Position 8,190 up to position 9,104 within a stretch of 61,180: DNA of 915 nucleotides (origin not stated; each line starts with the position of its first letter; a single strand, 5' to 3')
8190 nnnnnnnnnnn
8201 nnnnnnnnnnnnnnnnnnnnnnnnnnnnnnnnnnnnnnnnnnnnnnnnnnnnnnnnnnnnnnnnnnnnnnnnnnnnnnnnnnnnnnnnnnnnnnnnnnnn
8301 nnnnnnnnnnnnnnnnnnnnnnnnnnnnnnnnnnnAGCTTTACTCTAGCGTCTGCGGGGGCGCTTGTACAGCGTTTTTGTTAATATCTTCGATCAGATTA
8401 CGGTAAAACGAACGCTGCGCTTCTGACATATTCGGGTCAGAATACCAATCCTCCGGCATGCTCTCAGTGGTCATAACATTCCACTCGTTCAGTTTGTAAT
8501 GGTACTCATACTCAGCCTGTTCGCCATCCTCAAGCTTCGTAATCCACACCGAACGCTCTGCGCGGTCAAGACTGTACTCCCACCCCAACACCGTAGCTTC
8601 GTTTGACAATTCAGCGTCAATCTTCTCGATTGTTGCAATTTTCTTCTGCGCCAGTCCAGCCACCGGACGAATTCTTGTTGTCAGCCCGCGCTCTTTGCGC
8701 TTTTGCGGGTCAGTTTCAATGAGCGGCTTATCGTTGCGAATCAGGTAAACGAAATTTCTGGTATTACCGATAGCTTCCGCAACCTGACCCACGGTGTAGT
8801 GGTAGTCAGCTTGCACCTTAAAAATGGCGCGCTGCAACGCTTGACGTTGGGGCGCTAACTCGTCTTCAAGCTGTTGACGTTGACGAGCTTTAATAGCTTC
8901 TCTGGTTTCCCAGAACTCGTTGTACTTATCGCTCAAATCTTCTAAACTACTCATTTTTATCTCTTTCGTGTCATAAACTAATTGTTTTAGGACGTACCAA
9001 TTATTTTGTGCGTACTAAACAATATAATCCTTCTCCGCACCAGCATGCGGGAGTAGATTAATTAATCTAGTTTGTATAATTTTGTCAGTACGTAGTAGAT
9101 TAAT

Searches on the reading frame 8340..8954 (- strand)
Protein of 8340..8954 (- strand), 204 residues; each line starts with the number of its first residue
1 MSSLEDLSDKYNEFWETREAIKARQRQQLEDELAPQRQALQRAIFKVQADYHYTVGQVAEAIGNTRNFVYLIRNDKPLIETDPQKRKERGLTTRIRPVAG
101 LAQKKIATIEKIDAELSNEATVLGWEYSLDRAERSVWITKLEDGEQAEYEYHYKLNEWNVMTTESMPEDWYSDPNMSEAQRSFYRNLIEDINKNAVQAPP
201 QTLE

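Call 41: search_protein_families(library=pfam, max_evalue=0.01, proteins=[window:8340-8954:-])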
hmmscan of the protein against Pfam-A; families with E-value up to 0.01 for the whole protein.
window:8340-8954:- (204 aa): 0 families
